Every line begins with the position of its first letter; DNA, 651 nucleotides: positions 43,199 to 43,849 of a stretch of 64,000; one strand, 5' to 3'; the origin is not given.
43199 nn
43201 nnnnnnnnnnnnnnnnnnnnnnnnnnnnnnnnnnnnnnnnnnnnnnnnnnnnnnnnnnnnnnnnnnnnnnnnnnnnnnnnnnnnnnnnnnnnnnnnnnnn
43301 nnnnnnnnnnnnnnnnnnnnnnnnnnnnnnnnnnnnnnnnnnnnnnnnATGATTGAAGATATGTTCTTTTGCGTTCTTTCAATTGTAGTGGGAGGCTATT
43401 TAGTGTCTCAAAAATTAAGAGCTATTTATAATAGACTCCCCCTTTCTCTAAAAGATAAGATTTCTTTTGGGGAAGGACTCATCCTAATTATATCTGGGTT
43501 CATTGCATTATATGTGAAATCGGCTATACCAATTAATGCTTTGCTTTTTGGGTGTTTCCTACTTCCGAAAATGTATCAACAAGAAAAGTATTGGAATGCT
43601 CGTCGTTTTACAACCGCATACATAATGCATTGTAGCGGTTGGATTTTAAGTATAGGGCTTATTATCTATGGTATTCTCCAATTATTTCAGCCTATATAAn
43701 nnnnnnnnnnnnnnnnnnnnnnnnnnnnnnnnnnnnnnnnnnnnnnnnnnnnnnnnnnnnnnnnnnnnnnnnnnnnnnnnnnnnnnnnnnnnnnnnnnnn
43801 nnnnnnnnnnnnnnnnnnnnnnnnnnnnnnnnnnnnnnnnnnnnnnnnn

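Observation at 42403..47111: Orphan polymorphic-toxin/immunity graveyard as IME cargo, bracketed by 250-bp direct repeats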

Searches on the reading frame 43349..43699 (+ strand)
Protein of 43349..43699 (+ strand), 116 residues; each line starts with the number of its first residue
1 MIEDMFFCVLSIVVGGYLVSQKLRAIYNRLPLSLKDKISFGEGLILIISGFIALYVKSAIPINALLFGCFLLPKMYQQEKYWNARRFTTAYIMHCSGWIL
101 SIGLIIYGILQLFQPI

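Call 6: search_protein_families(library=pfam, max_evalue=0.1, proteins=[window:43349-43699:+])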
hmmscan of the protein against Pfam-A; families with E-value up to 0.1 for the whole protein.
window:43349-43699:+ (116 aa): 1 family
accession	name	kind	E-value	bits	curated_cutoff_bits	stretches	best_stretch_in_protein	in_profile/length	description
PF00902.23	TatC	-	0.096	12.9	25.1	0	9-112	17-124/208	Sec-independent protein translocase protein (TatC)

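Call 31: search_protein_families(library=ncbifam, max_evalue=0.01, proteins=[window:43349-43699:+])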
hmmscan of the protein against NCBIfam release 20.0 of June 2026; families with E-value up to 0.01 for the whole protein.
window:43349-43699:+ (116 aa): 0 families

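Call 40: find_encoding_contigs(protein=window:43349-43699:+, flank=8000, max_places=8)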
Protein window:43349-43699:+ (116 aa): 22 contigs read that carry it; 8 places shown.
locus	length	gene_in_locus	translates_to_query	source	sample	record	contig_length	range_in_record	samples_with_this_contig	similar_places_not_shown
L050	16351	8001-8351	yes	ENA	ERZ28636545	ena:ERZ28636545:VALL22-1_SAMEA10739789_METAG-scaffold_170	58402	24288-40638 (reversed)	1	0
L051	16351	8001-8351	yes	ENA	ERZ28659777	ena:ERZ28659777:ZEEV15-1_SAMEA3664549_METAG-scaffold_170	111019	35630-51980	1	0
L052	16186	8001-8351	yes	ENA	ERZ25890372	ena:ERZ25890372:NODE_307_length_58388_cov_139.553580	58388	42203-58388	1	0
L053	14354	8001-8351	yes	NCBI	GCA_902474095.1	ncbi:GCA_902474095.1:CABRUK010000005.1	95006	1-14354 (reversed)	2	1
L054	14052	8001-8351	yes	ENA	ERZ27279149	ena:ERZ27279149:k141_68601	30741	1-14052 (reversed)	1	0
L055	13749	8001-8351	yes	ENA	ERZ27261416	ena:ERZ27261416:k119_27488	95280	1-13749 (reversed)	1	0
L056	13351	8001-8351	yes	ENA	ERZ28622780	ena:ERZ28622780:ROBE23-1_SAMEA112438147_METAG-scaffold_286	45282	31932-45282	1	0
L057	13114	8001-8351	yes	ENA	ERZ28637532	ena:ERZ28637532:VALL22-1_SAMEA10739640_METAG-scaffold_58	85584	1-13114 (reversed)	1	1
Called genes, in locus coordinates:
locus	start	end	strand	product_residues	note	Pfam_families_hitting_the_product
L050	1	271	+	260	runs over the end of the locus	PF27507:DjlA_TM, PF05099:TerB, PF00226:DnaJ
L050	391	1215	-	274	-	PF02591:Zn_ribbon_9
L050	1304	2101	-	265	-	PF01784:DUF34_NIF3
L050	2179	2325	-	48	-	-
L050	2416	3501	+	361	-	PF04371:PAD_porph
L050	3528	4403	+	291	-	PF00795:CN_hydrolase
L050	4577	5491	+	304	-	PF03547:Mem_trans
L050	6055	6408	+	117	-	-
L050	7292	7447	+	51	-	-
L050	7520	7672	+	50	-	-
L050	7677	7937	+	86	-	PF15566:Imm32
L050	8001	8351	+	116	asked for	-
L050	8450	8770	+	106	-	-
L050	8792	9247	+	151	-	-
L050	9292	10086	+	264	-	PF25023:TEN_YD-shell (weak), PF05593:RHS_repeat (weak)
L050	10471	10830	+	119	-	-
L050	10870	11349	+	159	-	-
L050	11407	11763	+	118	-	PF13676:TIR_2 (weak)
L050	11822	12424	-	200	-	-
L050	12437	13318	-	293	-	-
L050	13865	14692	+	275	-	PF26707:DUF8237 (faint)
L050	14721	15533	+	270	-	-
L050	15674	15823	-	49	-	-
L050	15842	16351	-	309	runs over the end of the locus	PF01479:S4 (weak), PF00849:PseudoU_synth_2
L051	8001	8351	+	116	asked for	-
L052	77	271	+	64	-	-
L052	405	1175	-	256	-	-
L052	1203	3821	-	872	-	-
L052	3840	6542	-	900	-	PF19044:P-loop_TraG, PF01935:DUF87, PF12846:AAA_10 (faint), PF13401:AAA_22 (faint), PF19044:P-loop_TraG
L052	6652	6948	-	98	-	-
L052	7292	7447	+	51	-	-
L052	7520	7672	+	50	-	-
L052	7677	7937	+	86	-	PF15566:Imm32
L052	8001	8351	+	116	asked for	-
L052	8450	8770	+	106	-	-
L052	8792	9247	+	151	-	-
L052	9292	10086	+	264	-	PF25023:TEN_YD-shell (weak), PF05593:RHS_repeat (weak)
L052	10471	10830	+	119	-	-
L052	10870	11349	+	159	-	-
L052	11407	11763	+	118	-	PF13676:TIR_2 (weak)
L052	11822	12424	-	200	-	-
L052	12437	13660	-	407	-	-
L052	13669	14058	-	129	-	PF21983:NikA-like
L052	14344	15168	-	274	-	-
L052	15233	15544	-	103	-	-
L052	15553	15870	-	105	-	PF12728:HTH_17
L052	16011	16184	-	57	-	?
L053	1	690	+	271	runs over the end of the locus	-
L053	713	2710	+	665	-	PF06874:FBPase_2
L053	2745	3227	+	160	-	PF13302:Acetyltransf_3, PF13420:Acetyltransf_4, PF00583:Acetyltransf_1, PF13673:Acetyltransf_10, PF13508:Acetyltransf_7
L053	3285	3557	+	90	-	PF13740:ACT_6, PF01842:ACT, PF22468:ACT_9 (weak)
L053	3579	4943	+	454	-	PF05167:DUF711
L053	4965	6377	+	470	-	PF10396:TrmE_N, PF12631:MnmE_helical, PF00009:GTP_EFTU (faint), PF00071:Ras (weak), PF00350:Dynamin_N (faint), PF01926:MMR_HSR1, PF02421:FeoB_N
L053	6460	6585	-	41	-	-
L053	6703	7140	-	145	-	-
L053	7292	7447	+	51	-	-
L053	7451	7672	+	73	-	-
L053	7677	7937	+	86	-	PF15566:Imm32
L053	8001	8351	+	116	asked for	-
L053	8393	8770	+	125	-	-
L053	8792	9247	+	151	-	-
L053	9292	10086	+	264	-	PF25023:TEN_YD-shell (weak), PF05593:RHS_repeat (weak)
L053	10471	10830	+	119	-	-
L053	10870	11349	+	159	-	-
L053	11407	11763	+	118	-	-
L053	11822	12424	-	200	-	-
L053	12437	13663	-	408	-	-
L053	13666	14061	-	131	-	PF21983:NikA-like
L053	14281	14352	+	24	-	?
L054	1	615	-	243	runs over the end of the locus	PF16464:DUF5045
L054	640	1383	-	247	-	-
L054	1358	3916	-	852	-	-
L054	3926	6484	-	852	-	PF01935:DUF87 (faint), PF12846:AAA_10 (faint), PF19044:P-loop_TraG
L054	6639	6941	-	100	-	PF13571:DUF4133 (weak)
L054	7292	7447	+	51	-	-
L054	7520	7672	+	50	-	-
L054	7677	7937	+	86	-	PF15566:Imm32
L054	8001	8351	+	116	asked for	-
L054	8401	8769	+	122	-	-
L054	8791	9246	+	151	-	-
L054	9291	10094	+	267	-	PF25023:TEN_YD-shell (weak), PF05593:RHS_repeat (weak)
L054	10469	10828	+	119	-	-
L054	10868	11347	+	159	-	-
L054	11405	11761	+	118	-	PF13676:TIR_2 (weak)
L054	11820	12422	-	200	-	-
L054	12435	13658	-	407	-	-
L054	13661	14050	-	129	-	?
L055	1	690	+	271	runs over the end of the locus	-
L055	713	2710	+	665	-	PF06874:FBPase_2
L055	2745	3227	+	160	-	PF13302:Acetyltransf_3, PF13420:Acetyltransf_4, PF00583:Acetyltransf_1, PF13673:Acetyltransf_10, PF13508:Acetyltransf_7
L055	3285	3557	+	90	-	PF13740:ACT_6, PF01842:ACT, PF22468:ACT_9 (weak)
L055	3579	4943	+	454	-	PF05167:DUF711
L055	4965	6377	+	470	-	PF10396:TrmE_N, PF12631:MnmE_helical, PF00009:GTP_EFTU (faint), PF00071:Ras (weak), PF00350:Dynamin_N (faint), PF01926:MMR_HSR1, PF02421:FeoB_N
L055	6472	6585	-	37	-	-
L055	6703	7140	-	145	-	-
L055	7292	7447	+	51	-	-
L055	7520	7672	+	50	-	-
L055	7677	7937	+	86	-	PF15566:Imm32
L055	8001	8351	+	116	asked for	-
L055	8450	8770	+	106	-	-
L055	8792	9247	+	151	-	-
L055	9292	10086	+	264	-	PF25023:TEN_YD-shell (weak), PF05593:RHS_repeat (weak)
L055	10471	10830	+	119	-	-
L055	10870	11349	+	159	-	-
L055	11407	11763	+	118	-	PF13676:TIR_2 (weak)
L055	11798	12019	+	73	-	-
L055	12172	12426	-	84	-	-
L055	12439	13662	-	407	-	-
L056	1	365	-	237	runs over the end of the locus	PF16464:DUF5045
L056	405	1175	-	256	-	-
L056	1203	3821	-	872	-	-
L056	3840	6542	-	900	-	PF19044:P-loop_TraG, PF01935:DUF87, PF12846:AAA_10 (faint), PF13401:AAA_22 (faint), PF19044:P-loop_TraG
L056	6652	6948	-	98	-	PF13571:DUF4133 (weak)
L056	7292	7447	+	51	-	-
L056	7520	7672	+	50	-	-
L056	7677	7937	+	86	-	PF15566:Imm32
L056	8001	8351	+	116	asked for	-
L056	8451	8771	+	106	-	-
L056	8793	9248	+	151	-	-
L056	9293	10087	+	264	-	PF25023:TEN_YD-shell (weak), PF05593:RHS_repeat (weak)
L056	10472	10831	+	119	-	-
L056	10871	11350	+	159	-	-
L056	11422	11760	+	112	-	-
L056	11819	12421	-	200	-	-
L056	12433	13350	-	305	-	?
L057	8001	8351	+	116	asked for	-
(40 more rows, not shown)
